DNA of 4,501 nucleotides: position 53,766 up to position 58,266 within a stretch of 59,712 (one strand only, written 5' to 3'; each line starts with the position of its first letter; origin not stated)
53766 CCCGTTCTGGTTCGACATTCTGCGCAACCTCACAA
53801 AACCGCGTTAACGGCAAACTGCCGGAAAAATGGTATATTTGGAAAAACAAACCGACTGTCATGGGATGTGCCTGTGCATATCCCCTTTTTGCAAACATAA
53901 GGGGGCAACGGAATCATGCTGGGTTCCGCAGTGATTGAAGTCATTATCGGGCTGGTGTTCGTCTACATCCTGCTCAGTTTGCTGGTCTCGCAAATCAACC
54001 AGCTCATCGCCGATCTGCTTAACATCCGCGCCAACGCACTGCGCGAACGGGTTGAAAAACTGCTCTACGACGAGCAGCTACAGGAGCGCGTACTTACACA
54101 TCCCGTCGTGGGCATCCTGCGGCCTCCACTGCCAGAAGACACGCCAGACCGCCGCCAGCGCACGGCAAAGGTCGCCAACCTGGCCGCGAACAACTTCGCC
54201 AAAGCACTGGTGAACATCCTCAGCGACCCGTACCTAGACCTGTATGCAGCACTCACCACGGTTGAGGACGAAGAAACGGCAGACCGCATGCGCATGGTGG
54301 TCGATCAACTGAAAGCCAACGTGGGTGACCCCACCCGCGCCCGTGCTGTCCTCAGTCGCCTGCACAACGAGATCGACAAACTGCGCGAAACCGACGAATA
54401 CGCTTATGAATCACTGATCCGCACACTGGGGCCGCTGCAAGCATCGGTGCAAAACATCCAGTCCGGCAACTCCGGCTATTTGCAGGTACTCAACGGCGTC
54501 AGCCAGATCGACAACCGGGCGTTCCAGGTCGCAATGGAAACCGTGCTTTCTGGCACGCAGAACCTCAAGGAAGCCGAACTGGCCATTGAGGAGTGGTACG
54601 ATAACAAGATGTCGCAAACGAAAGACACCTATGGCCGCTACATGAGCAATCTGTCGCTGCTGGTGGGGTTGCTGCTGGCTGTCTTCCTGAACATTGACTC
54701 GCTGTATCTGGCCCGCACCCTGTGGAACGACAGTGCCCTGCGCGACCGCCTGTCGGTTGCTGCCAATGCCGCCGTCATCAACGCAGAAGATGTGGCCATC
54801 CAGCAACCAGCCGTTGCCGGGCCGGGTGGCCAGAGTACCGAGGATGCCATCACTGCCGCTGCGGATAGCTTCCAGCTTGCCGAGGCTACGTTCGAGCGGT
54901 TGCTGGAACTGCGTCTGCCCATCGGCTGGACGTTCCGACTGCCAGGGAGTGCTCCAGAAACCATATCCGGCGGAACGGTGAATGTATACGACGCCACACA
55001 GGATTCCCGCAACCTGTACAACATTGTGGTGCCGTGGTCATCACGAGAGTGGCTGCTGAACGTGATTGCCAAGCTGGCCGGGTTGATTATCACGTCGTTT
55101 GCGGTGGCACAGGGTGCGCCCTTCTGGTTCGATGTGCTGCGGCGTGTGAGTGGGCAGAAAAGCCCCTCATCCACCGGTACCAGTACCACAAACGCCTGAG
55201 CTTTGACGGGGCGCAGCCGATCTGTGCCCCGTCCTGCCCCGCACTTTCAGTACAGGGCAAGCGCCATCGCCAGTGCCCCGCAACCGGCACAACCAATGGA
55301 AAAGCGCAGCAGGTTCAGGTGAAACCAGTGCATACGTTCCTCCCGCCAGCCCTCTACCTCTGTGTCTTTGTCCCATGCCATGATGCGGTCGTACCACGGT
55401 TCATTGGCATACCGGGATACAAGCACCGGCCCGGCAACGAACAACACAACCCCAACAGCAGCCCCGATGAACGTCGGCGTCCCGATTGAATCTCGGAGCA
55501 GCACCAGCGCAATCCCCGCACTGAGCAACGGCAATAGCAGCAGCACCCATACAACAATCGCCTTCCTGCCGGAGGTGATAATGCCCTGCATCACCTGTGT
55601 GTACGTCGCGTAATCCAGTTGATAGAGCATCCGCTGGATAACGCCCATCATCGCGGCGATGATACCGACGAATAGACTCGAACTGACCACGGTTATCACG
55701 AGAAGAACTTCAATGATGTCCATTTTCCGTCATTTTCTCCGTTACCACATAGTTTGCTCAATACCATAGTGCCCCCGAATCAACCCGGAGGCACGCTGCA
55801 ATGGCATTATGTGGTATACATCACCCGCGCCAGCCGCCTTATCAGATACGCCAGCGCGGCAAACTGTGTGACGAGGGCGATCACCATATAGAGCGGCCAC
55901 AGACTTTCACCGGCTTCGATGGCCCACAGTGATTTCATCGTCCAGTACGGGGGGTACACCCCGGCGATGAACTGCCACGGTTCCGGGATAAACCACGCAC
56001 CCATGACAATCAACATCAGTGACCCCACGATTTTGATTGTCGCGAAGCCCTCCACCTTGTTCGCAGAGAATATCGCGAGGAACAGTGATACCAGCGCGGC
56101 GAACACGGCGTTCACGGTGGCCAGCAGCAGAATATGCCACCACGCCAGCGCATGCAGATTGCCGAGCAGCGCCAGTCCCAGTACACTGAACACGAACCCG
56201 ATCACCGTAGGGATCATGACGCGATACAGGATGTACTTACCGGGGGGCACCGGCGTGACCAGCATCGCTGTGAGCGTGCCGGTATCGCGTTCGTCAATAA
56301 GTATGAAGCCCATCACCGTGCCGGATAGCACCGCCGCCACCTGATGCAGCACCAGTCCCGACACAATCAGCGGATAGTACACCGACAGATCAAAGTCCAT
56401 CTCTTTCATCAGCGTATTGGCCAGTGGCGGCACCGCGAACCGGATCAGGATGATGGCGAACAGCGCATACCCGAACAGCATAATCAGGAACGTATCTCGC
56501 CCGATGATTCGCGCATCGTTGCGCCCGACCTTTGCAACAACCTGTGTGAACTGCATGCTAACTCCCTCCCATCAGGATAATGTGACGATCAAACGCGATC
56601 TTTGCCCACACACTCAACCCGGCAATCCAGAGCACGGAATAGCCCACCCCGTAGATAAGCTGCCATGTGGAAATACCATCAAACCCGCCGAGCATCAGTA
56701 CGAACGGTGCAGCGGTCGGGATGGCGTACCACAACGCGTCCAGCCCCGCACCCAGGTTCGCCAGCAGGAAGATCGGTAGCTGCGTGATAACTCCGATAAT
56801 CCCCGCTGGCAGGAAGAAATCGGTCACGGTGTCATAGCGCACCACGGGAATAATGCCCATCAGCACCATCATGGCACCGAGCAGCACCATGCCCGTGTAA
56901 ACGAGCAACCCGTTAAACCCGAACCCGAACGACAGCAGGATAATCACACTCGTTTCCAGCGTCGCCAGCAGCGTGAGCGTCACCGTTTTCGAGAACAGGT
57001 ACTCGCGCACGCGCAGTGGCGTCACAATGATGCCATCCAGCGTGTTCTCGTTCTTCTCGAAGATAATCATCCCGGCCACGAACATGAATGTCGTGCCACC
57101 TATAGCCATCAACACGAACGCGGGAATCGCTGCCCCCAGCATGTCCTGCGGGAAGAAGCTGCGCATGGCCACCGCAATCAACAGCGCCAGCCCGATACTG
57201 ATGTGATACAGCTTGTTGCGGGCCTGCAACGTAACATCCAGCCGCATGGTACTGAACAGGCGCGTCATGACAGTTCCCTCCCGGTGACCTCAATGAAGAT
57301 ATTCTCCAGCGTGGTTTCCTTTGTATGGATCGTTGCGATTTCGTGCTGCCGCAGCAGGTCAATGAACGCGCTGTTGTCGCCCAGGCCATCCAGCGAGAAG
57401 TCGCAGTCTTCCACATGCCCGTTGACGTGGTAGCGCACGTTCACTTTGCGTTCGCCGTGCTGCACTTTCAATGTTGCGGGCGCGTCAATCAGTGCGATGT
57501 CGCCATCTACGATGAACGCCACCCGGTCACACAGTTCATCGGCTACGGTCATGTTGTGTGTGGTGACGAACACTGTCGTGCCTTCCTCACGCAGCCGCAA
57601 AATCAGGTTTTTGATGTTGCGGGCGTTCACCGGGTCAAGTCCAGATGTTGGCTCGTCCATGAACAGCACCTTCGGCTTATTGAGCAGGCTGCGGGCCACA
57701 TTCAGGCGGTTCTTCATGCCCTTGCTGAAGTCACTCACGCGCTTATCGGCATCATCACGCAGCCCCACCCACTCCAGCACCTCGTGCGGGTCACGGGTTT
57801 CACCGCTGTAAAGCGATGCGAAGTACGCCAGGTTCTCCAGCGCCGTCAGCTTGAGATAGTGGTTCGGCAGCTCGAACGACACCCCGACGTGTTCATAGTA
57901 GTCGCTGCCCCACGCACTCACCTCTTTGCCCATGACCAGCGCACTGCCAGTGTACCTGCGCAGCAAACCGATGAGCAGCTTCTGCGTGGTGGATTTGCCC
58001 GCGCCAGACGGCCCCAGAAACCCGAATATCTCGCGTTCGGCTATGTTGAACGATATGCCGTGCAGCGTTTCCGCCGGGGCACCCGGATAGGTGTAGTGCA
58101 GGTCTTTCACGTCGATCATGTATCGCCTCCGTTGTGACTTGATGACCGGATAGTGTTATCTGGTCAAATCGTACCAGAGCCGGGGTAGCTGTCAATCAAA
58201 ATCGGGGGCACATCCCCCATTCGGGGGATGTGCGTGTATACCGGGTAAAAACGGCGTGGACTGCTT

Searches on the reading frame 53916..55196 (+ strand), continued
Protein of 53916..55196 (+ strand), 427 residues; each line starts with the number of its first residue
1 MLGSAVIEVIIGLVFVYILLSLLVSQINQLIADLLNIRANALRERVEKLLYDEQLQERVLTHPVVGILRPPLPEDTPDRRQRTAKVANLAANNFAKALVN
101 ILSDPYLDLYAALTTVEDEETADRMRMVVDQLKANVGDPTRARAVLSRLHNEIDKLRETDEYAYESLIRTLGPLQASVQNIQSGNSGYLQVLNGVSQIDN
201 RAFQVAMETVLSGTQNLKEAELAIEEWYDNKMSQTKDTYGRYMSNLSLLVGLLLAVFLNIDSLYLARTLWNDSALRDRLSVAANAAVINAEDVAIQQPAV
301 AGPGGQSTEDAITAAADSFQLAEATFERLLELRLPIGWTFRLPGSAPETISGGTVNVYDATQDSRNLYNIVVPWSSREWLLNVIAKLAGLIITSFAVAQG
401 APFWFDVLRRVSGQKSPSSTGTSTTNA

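Call 124: search_protein_families(library=padloc, proteins=[P0371, L089:5001-5927:+, L087:5001-6269:+, P0220, L089:2884-4986:+, L090:3027-4787:+, L090:1345-2355:+, L090:2469-2969:+, L176:147-2354:+, L178:7039-9618:+], max_evalue=0.01)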
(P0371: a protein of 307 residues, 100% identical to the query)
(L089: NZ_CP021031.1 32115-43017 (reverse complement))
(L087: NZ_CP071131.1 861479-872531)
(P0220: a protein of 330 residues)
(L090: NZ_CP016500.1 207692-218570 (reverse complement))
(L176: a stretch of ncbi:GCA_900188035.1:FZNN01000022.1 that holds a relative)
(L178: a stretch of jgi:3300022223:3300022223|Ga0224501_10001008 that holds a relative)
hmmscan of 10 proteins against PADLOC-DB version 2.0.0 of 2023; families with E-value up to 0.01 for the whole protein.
P0371 (307 aa): 0 families

L089:5001-5927:+ (309 aa): 0 families

L087:5001-6269:+ (423 aa): 0 families

P0220 (330 aa): 0 families

L089:2884-4986:+ (701 aa): 0 families

L090:3027-4787:+ (587 aa): 0 families

L090:1345-2355:+ (337 aa): 0 families

L090:2469-2969:+ (167 aa): 0 families

L176:147-2354:+ (736 aa): 0 families

L178:7039-9618:+ (860 aa): 20 families
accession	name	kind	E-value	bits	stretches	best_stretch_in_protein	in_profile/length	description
PDLC04135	mad3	-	6e-105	349.8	2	515-859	10-373/374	mads_3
PDLC04140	mad8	-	8.7e-36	122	2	514-814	13-238/314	mads_8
PDLC03878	NsnB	-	4.7e-08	31.2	0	521-550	14-43/345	-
PDLC02914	ATPase-Toprim_I-B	-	1.8e-06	25.4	0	747-814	184-249/443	-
PDLC04242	PDC-M01A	-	1e-05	21.9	1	746-813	402-470/566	-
PDLC04664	PDC-M47A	-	3.2e-05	21.1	0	765-822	318-375/461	-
PDLC04175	HEC-01A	-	0.00025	18.2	0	732-798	229-298/363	-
PDLC04033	PD-T4-4_A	-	0.00036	17.9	0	764-817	321-374/460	-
PDLC04164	AriA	-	0.00051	17.7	0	747-802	171-226/253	-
PDLC04032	PD-T4-4_A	-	0.00051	17.1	0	407-443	350-386/474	-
PDLC02980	AriA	-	0.00094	17.2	0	765-805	255-295/304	-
PDLC04182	HEC-01A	-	0.0012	15.9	0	520-564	17-65/406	-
PDLC04541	PDC-M25A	-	0.002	15.3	0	522-549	15-42/380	-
PDLC02915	ATPase-Toprim_I-B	-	0.0023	14.8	0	407-431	259-283/623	-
PDLC02336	AbiLi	-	0.0025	15.4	0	771-821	250-301/340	AbiLi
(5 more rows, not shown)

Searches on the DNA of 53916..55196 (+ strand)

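Call 64: search_rna_families(sources=[L081, L082, L083, L084, L085, L086, L002, L003, L004], threshold=gathering)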
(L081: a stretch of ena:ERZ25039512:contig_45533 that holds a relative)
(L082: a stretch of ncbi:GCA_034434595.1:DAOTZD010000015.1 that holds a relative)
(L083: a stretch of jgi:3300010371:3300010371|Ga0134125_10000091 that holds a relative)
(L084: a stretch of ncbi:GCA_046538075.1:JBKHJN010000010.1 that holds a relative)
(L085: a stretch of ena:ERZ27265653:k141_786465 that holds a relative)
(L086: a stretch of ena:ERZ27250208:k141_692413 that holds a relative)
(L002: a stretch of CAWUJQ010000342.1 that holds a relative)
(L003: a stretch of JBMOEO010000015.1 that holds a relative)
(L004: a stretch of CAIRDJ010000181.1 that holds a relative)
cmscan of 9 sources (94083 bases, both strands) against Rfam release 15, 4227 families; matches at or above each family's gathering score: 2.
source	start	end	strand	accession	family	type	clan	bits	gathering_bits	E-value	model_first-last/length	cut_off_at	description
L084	2119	2191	+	RF00005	tRNA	Gene; tRNA;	CL00001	70.3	29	3.8e-13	1-71/71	no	tRNA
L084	2232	2306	+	RF00005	tRNA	Gene; tRNA;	CL00001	64.9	29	1.2e-11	1-71/71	no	tRNA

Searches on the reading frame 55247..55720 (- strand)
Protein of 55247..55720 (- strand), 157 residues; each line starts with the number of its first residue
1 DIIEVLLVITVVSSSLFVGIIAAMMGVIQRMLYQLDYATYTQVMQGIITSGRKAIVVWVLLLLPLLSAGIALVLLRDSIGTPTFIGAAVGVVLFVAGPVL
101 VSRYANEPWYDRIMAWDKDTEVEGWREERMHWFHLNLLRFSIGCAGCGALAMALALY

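Call 4: search_protein_families(library=pfam, proteins=[window:55247-55720:-], max_evalue=1)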
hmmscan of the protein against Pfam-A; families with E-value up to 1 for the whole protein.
window:55247-55720:- (157 aa): 3 families
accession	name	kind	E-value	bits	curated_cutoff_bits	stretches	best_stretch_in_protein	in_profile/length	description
PF08592.16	Anthrone_oxy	-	1.6e-05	25.5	27.3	1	63-147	12-104/106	Anthrone oxygenase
PF18969.5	DUF5708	-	0.03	14.6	26.9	1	66-101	15-50/60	Family of unknown function (DUF5708)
PF13567.11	DUF4131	-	0.22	11.6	31.6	1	57-124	5-71/165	Domain of unknown function (DUF4131)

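Call 5: search_protein_families(library=ncbifam, proteins=[window:55247-55720:-], max_evalue=1)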
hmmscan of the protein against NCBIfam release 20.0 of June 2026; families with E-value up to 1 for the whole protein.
window:55247-55720:- (157 aa): 4 families
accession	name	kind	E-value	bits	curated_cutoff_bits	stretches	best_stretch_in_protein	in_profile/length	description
NF050162.1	chryseo_ChrI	equivalog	0.023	14.6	275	1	3-122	4-121/162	chryseobasin maturation helper ChrI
NF007250.0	PRK09697.1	equivalog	0.044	13.7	180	1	77-116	23-62/139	putative general secretion pathway protein GspB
NF053759.1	ChrTpChrBBac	equivalog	0.28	10.9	250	1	3-73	90-161/180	chromate efflux transporter ChrB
NF045890.1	conj_pls20_p028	equivalog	0.66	8.8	150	1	15-103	30-115/377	pLS20_p028 family conjugation system transmembrane protein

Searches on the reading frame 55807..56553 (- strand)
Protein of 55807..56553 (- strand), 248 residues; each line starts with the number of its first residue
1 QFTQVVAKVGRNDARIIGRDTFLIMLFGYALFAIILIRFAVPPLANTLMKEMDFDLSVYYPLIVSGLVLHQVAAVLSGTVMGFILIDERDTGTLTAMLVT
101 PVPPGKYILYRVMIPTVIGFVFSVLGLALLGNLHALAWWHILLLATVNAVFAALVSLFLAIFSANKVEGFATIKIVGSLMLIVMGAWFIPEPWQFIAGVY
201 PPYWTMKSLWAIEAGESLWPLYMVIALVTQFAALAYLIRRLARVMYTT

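Call 4: search_protein_families(library=pfam, proteins=[window:55807-56553:-], max_evalue=1)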
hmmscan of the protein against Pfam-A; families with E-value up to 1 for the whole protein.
window:55807-56553:- (248 aa): 2 families
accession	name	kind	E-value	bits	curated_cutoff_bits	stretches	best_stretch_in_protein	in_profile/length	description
PF12698.13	ABC2_membrane_3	-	3e-05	23.7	31.6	1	64-236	165-342/347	ABC-2 family transporter protein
PF12730.13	ABC2_membrane_4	-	0.4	11.1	27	1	23-163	15-162/179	ABC-2 family transporter protein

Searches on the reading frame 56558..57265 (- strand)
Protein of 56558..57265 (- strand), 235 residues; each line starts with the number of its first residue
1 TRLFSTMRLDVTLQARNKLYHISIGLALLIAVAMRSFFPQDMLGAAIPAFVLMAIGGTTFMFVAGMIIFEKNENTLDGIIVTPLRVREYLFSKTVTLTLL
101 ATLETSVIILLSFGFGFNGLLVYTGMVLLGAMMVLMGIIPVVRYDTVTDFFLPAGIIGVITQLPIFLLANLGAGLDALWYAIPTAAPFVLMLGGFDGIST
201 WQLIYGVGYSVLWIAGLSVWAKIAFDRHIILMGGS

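Call 4: search_protein_families(library=pfam, proteins=[window:56558-57265:-], max_evalue=1)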
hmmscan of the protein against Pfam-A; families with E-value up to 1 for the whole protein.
window:56558-57265:- (235 aa): 3 families
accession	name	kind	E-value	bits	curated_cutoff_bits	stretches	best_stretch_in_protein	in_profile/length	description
PF24686.1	FLQE3_permease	-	3.5e-43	148.4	60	1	1-230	1-229/232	Fluoroquinolones export permease protein family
PF12698.13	ABC2_membrane_3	-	7.8e-06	25.7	31.6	1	46-215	164-339/347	ABC-2 family transporter protein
PF12730.13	ABC2_membrane_4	-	0.0034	17.8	27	1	27-151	31-165/179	ABC-2 family transporter protein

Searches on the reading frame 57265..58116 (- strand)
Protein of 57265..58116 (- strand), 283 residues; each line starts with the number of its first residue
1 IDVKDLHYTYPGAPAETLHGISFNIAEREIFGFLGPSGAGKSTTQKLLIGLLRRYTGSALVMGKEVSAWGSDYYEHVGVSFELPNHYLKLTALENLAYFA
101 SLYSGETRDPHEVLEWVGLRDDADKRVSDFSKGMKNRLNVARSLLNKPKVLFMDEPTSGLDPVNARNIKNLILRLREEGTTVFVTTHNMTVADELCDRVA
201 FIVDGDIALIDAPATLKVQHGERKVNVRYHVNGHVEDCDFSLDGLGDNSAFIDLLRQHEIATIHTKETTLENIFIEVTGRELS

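Call 4: search_protein_families(library=pfam, proteins=[window:57265-58116:-], max_evalue=1)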
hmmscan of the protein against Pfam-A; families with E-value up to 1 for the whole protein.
window:57265-58116:- (283 aa): 9 families
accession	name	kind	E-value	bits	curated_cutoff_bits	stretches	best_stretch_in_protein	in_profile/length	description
PF00005.33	ABC_tran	-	1.2e-27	97.6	25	1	18-158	1-137/137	ABC transporter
PF13304.12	AAA_21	-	3.5e-11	44.2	27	1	113-191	221-302/304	AAA domain, putative AbiEii toxin, Type IV TA system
PF13555.12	AAA_29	-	0.047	13.9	27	1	17-43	11-37/61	P-loop containing region of AAA domain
PF13401.12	AAA_22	-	0.049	14.4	27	1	34-87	11-64/130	AAA domain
PF13732.12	DrrA1-3_C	-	0.061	14.5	27.4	1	236-278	38-81/81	ATP-binding protein DrrA1-3-like, C-terminal domain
PF02463.25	SMC_N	-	0.1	12.4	40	1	150-194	161-204/220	RecF/RecN/SMC N terminal domain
PF03193.22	RsgA_GTPase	-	0.14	12.4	30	1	24-51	103-129/174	RsgA GTPase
PF13166.12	AAA_13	-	0.14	11.2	36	1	142-194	521-576/713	AAA domain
PF00004.35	AAA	-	0.15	12.9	21.2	0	33-160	3-70/131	ATPase family associated with various cellular activities (AAA)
